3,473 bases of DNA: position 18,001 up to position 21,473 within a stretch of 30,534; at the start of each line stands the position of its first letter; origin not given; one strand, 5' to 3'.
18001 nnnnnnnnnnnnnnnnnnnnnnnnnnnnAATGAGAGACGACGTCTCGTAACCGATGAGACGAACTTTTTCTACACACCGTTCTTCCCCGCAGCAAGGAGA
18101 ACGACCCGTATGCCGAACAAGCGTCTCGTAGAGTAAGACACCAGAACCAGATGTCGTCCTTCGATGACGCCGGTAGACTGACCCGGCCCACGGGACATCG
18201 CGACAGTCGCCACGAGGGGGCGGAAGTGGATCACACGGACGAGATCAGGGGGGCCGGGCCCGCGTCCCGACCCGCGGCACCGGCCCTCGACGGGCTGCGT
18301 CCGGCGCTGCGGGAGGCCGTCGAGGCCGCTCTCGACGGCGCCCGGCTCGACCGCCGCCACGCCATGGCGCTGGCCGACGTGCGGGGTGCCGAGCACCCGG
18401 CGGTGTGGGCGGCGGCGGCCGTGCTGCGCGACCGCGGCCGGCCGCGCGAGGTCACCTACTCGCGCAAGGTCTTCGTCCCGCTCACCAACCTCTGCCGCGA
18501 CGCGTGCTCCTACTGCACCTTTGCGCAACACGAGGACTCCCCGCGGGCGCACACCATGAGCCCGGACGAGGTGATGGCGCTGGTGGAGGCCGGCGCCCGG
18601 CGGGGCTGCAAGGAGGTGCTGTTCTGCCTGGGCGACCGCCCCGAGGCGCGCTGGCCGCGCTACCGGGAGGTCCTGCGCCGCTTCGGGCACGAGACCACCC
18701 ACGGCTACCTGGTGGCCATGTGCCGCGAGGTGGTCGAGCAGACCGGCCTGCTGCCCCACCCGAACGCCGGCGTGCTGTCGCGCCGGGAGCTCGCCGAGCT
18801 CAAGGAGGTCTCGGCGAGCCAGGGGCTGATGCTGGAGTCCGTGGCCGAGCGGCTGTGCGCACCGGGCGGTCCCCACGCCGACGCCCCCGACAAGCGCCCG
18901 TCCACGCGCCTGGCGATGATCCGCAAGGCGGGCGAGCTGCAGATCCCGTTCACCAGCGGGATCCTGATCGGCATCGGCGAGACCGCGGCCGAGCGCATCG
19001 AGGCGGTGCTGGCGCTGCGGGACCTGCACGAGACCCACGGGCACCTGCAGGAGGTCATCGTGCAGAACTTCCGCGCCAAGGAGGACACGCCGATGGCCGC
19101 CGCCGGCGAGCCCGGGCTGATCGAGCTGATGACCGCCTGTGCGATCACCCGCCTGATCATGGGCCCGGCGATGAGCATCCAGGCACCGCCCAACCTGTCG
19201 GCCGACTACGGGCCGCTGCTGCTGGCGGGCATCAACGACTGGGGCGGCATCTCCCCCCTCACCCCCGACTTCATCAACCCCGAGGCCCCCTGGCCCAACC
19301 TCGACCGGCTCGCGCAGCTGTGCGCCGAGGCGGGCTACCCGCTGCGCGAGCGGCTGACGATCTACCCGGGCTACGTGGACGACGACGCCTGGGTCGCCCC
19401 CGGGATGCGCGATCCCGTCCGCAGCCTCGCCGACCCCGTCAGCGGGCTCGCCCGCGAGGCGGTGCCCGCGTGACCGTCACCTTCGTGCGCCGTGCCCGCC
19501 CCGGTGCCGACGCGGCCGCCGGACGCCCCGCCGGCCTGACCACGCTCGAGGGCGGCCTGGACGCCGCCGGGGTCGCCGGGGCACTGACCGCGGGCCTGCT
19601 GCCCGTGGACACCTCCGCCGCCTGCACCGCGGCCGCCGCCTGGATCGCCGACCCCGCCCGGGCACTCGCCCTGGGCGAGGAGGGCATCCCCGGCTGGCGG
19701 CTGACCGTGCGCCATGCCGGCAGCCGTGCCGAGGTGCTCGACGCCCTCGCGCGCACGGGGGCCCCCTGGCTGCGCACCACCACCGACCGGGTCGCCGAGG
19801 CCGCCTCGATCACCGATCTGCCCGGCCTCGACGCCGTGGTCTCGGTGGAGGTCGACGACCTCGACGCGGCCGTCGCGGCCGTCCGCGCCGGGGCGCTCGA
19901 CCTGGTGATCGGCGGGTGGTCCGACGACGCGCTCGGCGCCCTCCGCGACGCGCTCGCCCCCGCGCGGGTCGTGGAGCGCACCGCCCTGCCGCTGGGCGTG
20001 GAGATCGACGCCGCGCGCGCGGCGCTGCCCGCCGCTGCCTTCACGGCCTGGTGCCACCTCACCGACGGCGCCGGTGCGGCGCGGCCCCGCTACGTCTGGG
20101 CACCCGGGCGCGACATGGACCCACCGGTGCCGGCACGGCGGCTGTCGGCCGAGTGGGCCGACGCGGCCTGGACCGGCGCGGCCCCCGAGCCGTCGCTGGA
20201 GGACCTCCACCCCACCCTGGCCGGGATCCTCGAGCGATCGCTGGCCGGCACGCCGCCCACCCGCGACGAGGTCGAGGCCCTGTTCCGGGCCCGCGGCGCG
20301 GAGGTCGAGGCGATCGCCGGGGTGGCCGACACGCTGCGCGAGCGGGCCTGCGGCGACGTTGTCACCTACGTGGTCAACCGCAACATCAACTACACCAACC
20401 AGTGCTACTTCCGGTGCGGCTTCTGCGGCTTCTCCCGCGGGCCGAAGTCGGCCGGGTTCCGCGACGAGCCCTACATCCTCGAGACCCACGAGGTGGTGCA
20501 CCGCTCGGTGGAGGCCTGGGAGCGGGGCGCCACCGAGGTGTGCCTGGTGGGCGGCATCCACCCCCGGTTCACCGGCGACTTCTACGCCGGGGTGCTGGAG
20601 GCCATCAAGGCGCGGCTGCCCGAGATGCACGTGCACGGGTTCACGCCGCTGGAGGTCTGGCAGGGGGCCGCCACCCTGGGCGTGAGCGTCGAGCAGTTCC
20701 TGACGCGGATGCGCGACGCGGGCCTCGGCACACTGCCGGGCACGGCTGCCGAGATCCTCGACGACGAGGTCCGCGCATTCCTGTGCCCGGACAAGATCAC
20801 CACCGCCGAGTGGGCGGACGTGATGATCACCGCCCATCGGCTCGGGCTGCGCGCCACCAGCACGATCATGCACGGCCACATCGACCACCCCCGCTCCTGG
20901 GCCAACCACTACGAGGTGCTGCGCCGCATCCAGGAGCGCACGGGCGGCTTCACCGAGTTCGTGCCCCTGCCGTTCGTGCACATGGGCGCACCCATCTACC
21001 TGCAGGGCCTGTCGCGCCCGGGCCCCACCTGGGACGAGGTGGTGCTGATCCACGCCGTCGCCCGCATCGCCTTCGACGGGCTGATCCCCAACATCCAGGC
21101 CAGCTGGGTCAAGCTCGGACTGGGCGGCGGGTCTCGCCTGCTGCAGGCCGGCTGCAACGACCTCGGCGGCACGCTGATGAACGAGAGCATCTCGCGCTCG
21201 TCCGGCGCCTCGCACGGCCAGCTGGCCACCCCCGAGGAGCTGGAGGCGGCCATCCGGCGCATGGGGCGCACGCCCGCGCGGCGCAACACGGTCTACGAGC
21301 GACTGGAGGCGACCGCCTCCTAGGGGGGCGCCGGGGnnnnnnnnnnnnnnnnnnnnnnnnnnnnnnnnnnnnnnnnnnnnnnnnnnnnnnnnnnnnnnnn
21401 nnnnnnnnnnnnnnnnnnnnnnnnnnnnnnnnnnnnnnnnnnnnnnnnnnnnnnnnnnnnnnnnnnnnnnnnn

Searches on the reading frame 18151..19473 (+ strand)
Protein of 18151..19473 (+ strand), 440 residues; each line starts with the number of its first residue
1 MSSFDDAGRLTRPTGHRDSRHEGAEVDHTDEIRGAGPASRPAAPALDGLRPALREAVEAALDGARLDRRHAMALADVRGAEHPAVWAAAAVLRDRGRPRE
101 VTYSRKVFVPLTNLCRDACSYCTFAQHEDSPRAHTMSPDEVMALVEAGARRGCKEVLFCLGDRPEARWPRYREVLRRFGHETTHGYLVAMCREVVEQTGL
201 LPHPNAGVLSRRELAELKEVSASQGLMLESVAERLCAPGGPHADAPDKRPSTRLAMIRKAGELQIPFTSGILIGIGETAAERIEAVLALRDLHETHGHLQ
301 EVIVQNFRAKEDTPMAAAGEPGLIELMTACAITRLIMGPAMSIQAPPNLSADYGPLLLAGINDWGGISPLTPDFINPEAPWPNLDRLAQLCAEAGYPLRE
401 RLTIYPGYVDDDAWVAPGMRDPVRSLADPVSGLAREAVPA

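Call 6: search_protein_families(library=pfam, proteins=[window:18151-19473:+], max_evalue=0.01)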
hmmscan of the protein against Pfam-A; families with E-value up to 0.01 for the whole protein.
window:18151-19473:+ (440 aa): 1 family
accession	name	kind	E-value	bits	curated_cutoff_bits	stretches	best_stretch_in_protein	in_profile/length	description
PF04055.27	Radical_SAM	-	1e-15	58.8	29.5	1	110-286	2-163/166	Radical SAM superfamily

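Call 13: search_protein_families(library=ncbifam, proteins=[window:18151-19473:+], max_evalue=0.001)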
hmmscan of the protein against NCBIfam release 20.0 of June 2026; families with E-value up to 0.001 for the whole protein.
window:18151-19473:+ (440 aa): 15 families
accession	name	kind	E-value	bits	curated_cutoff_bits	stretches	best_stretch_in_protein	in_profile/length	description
NF006687.0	PRK09234.1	equivalog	1e-153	513.5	1018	1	52-437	17-411/849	bifunctional FO biosynthesis protein CofGH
TIGR03550.1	F420_cofG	equivalog_domain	2.7e-134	447.4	213.35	1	102-421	1-319/322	7,8-didemethyl-8-hydroxy-5-deazariboflavin synthase CofG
NF004884.0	PRK06245.1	equivalog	2.2e-119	398.3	209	1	96-426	6-331/340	7,8-didemethyl-8-hydroxy-5-deazariboflavin synthase subunit CofG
TIGR03699.1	menaquin_MqnC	equivalog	1e-20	73.9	428.1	1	78-367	13-300/342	cyclic dehypoxanthinyl futalosine synthase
TIGR03551.1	F420_cofH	equivalog_domain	3.6e-20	72.1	374.1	1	69-405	4-342/345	5-amino-6-(D-ribitylamino)uracil--L-tyrosine 4-hydroxyphenyl transferase CofH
TIGR03700.1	mena_SCO4494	equivalog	8e-20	71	434.55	1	61-340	6-278/351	aminofutalosine synthase MqnE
NF005609.0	PRK07360.1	equivalog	1.9e-19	69.7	426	1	53-346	8-301/374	7,8-didemethyl-8-hydroxy-5-deazariboflavin synthase subunit CofH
TIGR00423.1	TIGR00423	subfamily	1e-18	67.7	260.25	1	101-346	1-243/310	CofH family radical SAM protein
NF006276.0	PRK08444.1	equivalog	4.7e-14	52.2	560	1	89-191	33-135/353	aminofutalosine synthase MqnE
TIGR00433.2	bioB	equivalog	6.6e-14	51.9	225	1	252-342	171-255/307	biotin synthase BioB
TIGR03957.1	rSAM_HmdB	equivalog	1.1e-08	34.7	320.9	1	246-346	163-258/317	5,10-methenyltetrahydromethanopterin hydrogenase cofactor biosynthesis protein HmdB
TIGR03910.1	pyrrolys_PylB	equivalog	2e-08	33.5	348.2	1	53-341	5-271/347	methylornithine synthase PylB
NF004580.0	PRK05926.1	equivalog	5e-08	32.6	583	1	53-220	15-183/370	hypothetical protein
TIGR02351.2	thiH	equivalog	4.3e-07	29.3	380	1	56-171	25-138/364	2-iminoacetate synthase ThiH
NF006277.0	PRK08445.1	equivalog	8.2e-06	24.9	576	1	109-311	46-242/348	dehypoxanthine futalosine cyclase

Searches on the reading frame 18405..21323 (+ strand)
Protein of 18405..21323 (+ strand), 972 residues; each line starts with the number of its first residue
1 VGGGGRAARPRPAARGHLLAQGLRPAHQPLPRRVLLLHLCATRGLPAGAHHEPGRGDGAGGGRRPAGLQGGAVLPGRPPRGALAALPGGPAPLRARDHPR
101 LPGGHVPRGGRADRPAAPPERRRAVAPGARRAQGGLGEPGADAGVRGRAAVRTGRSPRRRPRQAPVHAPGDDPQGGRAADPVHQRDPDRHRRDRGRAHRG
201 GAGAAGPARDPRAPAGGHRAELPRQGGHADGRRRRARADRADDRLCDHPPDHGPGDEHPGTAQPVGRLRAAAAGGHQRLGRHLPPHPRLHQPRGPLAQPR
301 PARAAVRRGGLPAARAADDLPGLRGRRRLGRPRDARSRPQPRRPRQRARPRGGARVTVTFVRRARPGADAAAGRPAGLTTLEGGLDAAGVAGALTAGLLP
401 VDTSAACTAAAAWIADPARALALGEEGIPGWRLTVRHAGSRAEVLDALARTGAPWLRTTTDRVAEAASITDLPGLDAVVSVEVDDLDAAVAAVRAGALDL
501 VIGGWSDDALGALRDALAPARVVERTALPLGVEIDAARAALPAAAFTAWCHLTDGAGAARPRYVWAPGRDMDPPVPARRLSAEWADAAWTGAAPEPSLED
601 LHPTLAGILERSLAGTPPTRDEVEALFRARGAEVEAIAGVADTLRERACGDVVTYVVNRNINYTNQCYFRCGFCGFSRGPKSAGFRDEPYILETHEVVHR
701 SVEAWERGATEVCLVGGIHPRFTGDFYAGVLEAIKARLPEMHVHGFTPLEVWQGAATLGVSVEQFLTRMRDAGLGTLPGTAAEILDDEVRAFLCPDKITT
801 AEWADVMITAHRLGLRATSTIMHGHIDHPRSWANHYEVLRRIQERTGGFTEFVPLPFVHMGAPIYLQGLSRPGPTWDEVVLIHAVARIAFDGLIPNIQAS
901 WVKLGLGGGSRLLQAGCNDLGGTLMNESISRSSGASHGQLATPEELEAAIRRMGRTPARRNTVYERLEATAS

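Call 5: search_protein_families(library=pfam, proteins=[window:18405-21323:+], max_evalue=0.001)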
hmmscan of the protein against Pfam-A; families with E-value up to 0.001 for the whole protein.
window:18405-21323:+ (972 aa): 2 families
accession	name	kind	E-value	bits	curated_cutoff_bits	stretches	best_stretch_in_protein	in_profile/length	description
PF04055.27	Radical_SAM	-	3.3e-14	53.8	29.5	1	661-826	1-152/166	Radical SAM superfamily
PF19288.4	CofH_C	-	2.5e-12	47.1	27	1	848-969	3-121/125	CofH/MqnC C-terminal region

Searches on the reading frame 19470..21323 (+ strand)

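Call 13: search_protein_families(library=ncbifam, proteins=[window:19470-21323:+], max_evalue=0.001)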
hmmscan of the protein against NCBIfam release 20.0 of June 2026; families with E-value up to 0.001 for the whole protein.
window:19470-21323:+ (617 aa): 14 families
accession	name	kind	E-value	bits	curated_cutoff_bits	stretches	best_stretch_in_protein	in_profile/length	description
NF006687.0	PRK09234.1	equivalog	1.4e-159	532.9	1018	1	251-614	480-839/849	bifunctional FO biosynthesis protein CofGH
TIGR03551.1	F420_cofH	equivalog_domain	8.8e-146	485.1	374.1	1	265-611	3-344/345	5-amino-6-(D-ribitylamino)uracil--L-tyrosine 4-hydroxyphenyl transferase CofH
NF005609.0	PRK07360.1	equivalog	8e-125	416.5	426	1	252-614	10-370/374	7,8-didemethyl-8-hydroxy-5-deazariboflavin synthase subunit CofH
TIGR00423.1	TIGR00423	subfamily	4.1e-106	354.7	260.25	1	298-612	1-310/310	CofH family radical SAM protein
TIGR03699.1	menaquin_MqnC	equivalog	6.2e-92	308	428.1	1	265-611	5-341/342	cyclic dehypoxanthinyl futalosine synthase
TIGR03700.1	mena_SCO4494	equivalog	8.8e-80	268.2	434.55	1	264-611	12-350/351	aminofutalosine synthase MqnE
NF006277.0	PRK08445.1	equivalog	3.7e-68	229.9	576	1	289-613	28-346/348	dehypoxanthine futalosine cyclase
NF006276.0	PRK08444.1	equivalog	3.6e-55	187.4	560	1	278-613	25-351/353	aminofutalosine synthase MqnE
NF004580.0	PRK05926.1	equivalog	1.1e-45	156.5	583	1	279-606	45-366/370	hypothetical protein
TIGR00433.2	bioB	equivalog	4.4e-06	26.2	225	1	263-364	3-101/307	biotin synthase BioB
TIGR03550.1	F420_cofG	equivalog_domain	7.3e-06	25.4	213.35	1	299-568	1-266/322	7,8-didemethyl-8-hydroxy-5-deazariboflavin synthase CofG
NF004884.0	PRK06245.1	equivalog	1.4e-05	24.1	209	1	293-362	6-69/340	7,8-didemethyl-8-hydroxy-5-deazariboflavin synthase subunit CofG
TIGR03956.1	rSAM_HydE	equivalog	7.4e-05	22.1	254.6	1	266-387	14-130/340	[FeFe] hydrogenase H-cluster radical SAM maturase HydE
NF045502.1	variant_rSAM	domain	0.00054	19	125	0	305-387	130-219/357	radical SAM protein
